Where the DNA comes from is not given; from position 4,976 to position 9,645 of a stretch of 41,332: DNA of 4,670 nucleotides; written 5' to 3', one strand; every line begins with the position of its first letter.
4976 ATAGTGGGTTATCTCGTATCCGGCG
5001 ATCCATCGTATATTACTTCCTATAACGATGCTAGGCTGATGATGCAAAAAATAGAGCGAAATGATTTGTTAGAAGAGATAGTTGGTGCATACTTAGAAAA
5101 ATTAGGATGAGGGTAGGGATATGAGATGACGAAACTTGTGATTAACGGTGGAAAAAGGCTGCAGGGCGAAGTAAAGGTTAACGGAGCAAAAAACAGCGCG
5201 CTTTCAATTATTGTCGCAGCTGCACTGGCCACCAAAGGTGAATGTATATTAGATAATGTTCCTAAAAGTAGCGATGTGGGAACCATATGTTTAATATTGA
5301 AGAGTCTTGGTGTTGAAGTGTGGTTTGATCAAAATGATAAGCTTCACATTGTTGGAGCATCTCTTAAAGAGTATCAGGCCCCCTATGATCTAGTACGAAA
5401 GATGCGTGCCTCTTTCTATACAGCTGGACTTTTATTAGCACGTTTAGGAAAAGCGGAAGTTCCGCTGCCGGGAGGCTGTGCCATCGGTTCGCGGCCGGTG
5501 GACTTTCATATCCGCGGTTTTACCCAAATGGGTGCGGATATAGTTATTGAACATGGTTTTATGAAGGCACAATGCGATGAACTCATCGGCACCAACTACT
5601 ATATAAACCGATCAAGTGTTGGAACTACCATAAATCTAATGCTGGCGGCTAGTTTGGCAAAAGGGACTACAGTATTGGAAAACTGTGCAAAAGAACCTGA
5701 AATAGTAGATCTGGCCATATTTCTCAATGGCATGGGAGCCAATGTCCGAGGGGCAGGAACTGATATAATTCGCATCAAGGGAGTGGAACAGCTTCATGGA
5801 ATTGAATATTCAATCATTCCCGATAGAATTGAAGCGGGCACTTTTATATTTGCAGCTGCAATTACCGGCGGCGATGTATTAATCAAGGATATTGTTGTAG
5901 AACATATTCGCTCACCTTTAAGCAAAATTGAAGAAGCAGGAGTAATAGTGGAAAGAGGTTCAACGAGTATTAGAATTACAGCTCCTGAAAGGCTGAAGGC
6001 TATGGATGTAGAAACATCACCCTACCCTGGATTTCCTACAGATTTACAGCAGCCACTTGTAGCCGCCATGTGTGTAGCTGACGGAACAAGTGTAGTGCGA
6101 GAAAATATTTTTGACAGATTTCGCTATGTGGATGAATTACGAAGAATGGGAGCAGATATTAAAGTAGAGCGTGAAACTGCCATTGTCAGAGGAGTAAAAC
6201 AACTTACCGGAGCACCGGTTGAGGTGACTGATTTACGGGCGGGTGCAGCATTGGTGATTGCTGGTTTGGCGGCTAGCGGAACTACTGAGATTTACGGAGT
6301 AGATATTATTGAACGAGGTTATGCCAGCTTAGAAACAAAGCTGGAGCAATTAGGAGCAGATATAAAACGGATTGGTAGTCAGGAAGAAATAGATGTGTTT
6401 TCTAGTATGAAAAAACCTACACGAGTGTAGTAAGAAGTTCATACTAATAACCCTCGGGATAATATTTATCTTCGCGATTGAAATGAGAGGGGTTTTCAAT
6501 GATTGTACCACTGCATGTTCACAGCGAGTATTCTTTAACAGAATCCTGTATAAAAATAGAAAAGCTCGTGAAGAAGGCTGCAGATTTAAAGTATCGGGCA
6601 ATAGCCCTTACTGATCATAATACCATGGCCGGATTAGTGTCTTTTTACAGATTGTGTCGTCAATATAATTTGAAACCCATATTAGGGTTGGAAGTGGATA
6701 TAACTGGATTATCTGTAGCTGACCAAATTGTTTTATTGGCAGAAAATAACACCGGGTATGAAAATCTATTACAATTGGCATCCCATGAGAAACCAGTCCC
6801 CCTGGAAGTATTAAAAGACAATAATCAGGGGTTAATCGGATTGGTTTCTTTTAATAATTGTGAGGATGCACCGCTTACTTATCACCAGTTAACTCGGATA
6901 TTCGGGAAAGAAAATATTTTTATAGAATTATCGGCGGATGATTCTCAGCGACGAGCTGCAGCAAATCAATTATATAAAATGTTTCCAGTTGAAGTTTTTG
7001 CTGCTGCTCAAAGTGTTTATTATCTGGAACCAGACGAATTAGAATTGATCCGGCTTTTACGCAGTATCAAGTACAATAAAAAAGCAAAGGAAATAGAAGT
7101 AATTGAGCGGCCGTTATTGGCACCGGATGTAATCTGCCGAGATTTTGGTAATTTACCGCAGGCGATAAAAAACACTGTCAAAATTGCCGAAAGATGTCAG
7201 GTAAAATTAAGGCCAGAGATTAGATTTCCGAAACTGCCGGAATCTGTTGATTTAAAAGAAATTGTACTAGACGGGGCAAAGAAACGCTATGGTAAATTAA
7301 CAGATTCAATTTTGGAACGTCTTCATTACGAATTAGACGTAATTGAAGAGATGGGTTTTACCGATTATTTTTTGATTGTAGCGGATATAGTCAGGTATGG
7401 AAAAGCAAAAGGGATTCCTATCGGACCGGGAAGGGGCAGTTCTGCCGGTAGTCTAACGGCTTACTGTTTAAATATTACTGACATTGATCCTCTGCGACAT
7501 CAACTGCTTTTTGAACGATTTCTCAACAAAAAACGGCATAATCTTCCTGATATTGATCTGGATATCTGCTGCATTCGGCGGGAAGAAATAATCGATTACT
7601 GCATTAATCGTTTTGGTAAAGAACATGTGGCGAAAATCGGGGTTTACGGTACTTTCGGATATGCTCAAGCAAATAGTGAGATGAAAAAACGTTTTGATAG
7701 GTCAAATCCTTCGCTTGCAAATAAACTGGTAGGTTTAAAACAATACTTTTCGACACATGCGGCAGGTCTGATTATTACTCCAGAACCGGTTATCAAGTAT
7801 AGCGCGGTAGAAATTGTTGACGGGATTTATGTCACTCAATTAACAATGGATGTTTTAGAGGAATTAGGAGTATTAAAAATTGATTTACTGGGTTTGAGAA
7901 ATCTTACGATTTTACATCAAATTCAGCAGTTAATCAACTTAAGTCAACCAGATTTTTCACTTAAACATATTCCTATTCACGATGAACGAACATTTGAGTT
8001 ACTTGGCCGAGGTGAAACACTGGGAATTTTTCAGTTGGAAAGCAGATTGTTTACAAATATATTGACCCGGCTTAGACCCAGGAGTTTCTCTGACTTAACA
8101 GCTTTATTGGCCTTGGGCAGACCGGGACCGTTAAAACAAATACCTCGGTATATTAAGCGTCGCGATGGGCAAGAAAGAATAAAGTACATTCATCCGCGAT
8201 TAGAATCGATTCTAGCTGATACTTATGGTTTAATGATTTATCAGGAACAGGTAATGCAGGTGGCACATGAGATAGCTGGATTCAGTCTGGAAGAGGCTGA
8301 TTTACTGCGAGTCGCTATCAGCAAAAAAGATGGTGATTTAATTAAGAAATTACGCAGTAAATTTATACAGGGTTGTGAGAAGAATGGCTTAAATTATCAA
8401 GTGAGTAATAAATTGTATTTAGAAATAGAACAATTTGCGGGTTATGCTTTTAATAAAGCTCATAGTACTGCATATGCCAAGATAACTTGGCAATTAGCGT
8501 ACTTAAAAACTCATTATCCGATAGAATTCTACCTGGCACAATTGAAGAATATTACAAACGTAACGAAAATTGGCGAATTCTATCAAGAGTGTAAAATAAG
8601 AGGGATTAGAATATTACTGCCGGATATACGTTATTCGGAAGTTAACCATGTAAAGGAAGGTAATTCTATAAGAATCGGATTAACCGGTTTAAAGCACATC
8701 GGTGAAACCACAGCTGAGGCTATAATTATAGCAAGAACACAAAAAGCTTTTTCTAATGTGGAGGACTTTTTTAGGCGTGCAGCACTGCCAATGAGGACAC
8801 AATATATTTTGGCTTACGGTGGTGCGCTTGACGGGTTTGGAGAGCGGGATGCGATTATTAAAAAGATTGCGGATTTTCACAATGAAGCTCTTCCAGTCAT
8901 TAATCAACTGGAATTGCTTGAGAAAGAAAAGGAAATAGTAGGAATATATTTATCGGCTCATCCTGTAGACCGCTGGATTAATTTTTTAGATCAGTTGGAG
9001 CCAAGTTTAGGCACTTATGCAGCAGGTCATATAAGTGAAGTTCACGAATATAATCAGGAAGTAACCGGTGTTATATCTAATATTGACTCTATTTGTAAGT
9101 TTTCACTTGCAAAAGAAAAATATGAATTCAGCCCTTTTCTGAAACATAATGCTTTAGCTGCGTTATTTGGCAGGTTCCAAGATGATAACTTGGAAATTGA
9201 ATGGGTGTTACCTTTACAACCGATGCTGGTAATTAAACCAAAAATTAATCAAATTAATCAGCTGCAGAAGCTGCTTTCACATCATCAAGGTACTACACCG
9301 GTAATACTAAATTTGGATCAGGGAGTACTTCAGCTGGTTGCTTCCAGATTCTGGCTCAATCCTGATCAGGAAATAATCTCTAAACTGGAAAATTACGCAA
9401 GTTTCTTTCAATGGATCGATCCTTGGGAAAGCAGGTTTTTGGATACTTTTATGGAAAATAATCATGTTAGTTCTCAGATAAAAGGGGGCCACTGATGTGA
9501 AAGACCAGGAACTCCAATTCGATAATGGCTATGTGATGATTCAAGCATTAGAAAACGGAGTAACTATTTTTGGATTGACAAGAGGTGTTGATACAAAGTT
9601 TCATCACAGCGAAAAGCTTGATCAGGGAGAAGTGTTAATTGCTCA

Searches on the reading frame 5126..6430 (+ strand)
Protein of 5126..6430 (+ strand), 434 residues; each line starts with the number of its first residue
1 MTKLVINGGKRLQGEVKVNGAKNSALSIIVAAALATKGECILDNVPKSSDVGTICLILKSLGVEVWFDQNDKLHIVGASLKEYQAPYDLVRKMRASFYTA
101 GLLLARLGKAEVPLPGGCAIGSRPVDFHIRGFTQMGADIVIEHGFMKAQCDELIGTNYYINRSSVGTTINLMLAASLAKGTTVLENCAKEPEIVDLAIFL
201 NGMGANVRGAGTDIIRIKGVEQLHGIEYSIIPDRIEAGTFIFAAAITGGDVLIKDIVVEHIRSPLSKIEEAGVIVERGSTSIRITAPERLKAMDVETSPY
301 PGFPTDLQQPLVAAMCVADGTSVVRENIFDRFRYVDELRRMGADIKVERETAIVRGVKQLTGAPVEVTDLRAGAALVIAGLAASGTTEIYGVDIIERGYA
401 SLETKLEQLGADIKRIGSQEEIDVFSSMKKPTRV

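Call 55: search_protein_families(library=pfam, max_evalue=0.00001, proteins=[window:5126-6430:+])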
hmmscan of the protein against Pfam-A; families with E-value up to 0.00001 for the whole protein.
window:5126-6430:+ (434 aa): 1 family
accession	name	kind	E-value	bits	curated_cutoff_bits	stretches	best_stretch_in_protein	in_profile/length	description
PF00275.25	EPSP_synthase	-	2.3e-106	356.4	22.8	1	7-406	2-417/417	EPSP synthase (3-phosphoshikimate 1-carboxyvinyltransferase)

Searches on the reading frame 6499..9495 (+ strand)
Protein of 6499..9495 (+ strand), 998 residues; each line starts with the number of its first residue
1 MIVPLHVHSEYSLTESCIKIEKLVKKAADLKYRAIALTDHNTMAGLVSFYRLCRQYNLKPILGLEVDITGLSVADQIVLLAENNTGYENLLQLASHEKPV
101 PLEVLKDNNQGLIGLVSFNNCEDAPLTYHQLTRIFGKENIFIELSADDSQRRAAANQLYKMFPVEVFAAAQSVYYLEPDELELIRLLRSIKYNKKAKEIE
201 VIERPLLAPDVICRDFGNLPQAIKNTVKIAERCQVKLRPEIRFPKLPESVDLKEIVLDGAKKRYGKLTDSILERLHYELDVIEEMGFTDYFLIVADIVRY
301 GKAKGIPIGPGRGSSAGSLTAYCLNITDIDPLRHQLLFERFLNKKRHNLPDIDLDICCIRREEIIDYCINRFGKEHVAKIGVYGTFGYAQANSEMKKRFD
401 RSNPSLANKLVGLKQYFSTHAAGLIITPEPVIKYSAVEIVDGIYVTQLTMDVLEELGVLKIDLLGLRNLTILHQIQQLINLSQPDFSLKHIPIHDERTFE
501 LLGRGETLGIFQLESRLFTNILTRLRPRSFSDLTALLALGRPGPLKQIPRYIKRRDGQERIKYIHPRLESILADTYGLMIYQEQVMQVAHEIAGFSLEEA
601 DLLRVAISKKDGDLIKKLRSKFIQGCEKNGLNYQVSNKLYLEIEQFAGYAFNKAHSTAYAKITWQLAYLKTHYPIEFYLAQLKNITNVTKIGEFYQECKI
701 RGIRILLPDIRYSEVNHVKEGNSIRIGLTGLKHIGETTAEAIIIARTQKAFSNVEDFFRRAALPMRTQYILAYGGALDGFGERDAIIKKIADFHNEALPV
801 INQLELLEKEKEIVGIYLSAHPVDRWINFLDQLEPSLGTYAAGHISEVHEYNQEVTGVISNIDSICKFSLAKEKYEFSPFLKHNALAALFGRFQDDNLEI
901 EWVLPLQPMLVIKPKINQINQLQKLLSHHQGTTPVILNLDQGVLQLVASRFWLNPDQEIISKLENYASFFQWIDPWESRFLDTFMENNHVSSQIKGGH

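Call 55: search_protein_families(library=pfam, max_evalue=0.00001, proteins=[window:6499-9495:+])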
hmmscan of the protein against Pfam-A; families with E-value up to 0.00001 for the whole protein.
window:6499-9495:+ (998 aa): 4 families
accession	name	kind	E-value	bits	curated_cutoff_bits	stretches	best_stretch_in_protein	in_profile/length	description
PF07733.18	DNA_pol3_alpha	-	6.6e-69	232.8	23.9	2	252-400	3-152/260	Bacterial DNA polymerase III alpha NTPase domain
PF17657.6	DNA_pol3_finger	-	5.7e-58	195.4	22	1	468-630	1-166/166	Bacterial DNA polymerase III alpha subunit finger domain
PF02811.25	PHP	-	3e-29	102.9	26.4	1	5-131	2-134/164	PHP domain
PF14579.12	HHH_6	-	5.7e-17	62.2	25.6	1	702-782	1-85/90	Helix-hairpin-helix motif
